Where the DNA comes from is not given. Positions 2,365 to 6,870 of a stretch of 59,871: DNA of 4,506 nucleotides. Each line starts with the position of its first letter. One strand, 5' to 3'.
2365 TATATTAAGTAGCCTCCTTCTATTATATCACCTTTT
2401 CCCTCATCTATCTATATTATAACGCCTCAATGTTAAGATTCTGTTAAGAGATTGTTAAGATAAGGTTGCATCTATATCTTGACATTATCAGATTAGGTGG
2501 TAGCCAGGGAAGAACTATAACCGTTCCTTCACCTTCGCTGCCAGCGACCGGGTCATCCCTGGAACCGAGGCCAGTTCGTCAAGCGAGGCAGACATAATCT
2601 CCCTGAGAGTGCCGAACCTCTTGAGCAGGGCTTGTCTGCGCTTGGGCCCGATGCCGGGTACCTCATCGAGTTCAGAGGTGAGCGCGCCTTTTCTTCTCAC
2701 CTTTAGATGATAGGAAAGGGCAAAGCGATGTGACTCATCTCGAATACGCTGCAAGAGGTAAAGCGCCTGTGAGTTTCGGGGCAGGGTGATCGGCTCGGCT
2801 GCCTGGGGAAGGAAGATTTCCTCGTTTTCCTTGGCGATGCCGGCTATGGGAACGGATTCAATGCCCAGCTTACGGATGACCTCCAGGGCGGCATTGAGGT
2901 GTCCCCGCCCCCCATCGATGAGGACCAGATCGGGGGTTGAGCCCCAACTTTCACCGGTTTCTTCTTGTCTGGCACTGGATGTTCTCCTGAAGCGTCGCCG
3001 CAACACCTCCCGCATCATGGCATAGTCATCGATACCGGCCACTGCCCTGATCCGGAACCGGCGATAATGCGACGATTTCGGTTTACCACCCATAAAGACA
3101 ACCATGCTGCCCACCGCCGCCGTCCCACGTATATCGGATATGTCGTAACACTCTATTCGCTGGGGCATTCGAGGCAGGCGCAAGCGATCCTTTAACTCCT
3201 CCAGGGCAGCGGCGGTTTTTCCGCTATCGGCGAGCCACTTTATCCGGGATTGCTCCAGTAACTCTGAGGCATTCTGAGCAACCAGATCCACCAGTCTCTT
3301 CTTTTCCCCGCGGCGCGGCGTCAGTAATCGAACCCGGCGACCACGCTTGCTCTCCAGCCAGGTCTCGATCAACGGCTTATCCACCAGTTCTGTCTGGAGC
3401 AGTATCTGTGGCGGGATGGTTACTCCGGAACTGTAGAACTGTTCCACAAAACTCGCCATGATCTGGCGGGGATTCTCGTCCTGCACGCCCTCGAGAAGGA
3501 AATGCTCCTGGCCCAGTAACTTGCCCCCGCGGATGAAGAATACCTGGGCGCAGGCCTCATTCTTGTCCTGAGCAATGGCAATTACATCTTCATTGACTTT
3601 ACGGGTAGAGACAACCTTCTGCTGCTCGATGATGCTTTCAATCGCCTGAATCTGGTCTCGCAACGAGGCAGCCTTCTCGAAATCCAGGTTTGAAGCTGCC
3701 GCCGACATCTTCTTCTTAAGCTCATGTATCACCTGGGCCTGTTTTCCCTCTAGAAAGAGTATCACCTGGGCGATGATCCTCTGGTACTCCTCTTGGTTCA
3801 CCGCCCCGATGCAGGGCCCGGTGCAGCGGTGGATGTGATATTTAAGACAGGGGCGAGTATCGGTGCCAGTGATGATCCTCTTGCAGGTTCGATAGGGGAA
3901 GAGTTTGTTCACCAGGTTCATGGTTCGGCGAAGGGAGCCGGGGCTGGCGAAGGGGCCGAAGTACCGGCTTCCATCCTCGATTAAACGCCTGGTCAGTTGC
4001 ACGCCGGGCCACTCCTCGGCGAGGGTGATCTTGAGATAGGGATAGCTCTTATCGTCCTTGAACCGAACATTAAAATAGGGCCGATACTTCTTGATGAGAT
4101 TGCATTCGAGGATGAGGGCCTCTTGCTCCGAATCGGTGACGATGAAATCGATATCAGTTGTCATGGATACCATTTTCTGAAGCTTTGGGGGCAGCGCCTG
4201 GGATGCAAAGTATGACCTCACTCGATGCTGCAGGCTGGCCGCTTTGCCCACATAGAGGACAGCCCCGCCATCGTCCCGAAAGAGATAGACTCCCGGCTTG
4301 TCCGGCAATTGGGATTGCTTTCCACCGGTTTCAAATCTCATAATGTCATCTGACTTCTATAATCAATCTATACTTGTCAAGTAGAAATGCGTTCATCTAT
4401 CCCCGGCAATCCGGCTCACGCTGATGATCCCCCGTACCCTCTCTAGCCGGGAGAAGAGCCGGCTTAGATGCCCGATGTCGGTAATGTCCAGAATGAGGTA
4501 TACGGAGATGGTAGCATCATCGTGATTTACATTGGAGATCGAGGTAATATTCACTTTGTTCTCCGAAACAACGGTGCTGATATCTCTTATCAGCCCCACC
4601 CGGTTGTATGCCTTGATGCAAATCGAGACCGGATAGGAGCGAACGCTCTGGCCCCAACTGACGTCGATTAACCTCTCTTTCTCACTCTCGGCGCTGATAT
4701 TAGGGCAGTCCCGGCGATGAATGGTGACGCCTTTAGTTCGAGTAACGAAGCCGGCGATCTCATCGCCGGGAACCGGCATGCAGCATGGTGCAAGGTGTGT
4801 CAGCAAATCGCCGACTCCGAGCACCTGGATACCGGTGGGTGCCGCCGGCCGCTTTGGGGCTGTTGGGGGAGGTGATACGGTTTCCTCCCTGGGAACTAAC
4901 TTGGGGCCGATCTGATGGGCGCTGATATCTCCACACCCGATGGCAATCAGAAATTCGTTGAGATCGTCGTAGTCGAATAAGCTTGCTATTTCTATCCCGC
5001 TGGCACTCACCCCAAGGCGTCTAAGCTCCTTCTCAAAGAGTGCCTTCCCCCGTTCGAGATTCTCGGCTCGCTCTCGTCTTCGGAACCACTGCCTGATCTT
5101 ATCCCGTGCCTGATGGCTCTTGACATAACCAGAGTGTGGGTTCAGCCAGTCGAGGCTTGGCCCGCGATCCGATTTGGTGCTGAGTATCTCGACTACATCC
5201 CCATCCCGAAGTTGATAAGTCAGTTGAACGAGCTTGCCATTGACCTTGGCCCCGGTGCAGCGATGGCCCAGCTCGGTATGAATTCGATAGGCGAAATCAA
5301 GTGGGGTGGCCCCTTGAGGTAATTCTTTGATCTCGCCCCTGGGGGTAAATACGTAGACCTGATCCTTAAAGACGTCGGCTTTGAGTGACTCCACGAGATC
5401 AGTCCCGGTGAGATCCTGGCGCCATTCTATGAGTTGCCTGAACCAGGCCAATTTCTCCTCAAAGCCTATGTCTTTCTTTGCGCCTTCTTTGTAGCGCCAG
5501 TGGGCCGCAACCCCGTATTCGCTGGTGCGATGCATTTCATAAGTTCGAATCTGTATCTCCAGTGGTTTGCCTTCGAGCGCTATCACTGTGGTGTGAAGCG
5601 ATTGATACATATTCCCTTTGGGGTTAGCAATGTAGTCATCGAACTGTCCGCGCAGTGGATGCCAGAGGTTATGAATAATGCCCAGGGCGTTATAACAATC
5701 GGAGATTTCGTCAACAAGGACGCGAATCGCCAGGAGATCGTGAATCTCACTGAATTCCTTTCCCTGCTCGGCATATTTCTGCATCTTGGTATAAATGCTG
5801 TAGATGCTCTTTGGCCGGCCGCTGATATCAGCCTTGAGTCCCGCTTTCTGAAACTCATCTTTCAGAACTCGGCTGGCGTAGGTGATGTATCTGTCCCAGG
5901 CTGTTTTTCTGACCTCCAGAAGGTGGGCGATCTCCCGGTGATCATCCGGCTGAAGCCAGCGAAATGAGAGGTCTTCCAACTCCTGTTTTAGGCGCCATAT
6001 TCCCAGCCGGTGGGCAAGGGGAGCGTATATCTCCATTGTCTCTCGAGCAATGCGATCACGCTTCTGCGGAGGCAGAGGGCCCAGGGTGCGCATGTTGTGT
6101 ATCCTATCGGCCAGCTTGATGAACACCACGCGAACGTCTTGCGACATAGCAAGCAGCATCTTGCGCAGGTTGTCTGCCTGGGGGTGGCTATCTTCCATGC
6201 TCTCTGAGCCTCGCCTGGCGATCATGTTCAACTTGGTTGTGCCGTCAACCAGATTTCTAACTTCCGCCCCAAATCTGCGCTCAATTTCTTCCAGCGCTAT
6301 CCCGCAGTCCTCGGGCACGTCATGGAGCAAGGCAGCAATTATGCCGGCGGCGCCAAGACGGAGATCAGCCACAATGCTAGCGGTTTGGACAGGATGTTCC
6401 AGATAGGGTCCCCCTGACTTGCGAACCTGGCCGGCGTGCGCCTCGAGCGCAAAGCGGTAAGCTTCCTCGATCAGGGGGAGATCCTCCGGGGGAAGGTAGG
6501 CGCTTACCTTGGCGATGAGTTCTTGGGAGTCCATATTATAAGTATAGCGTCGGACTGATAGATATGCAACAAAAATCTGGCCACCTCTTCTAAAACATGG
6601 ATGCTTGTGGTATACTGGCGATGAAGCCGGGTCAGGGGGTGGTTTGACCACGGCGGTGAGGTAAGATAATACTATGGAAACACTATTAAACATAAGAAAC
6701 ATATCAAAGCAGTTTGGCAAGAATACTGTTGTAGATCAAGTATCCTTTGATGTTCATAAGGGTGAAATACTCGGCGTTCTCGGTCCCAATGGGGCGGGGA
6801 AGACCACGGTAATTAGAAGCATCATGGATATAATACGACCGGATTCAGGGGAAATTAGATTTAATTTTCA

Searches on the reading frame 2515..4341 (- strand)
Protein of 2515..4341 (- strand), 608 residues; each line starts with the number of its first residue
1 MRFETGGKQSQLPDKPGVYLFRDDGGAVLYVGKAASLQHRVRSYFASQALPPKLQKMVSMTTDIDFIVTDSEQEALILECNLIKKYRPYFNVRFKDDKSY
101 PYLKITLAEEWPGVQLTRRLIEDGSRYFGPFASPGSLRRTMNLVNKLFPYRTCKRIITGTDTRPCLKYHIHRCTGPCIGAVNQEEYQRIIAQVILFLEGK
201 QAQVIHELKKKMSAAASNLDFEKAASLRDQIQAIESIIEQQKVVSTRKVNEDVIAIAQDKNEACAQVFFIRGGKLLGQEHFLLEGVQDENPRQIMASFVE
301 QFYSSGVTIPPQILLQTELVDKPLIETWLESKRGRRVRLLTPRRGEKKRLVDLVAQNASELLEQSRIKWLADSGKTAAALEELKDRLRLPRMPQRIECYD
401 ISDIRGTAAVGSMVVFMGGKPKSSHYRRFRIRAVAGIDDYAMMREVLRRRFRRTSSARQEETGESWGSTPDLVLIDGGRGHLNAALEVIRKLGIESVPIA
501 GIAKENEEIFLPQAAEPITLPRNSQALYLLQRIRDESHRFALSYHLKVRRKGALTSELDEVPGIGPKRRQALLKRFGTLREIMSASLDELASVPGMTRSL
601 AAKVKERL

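Call 92: search_protein_families(library=pfam, proteins=[window:2515-4341:-], max_evalue=0.00001)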
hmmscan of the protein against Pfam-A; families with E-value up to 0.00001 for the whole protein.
window:2515-4341:- (608 aa): 6 families
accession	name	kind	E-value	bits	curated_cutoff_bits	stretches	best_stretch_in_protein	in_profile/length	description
PF08459.17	UvrC_RNaseH_dom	-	1.1e-55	188.3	22.3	1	385-541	2-158/159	UvrC RNAse H endonuclease domain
PF22920.2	UvrC_RNaseH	-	2.8e-39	134.1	24.3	1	250-364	1-115/116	UvrC Ribonuclease H-like domain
PF14520.12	HHH_5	-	2.6e-13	50.6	27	1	557-608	3-55/57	Helix-hairpin-helix domain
PF02151.25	UVR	-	3.1e-12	46.2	21.5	1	203-236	2-35/36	UvrB/uvrC motif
PF00633.29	HHH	-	2e-08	34.1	24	0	580-605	3-28/30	Helix-hairpin-helix motif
PF01541.30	GIY-YIG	-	7.7e-07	29.8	22.6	1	16-88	2-74/78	GIY-YIG catalytic domain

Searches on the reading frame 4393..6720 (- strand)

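Call 92: search_protein_families(library=pfam, proteins=[window:4393-6720:-], max_evalue=0.00001)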
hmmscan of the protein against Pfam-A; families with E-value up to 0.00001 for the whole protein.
window:4393-6720:- (775 aa): 6 families
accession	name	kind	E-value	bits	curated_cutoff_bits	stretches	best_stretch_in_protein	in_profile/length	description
PF13328.12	HD_4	-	7.8e-55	185.3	27.2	1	87-242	1-156/156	HD domain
PF04607.23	RelA_SpoT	-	5e-42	143.2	27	1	301-414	1-112/113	Region found in RelA / SpoT proteins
PF02824.27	TGS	-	7.5e-26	90.4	22.2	1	455-513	1-59/60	TGS domain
PF13291.12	ACT_4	-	2.7e-17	63.6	27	1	694-770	3-80/80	ACT domain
PF19296.4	RelA_AH_RIS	-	2.5e-07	31.4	23.8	0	537-613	8-87/185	RelA/SpoT, AH and RIS domains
PF01966.28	HD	-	8e-06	26.6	22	0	106-210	1-116/116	HD domain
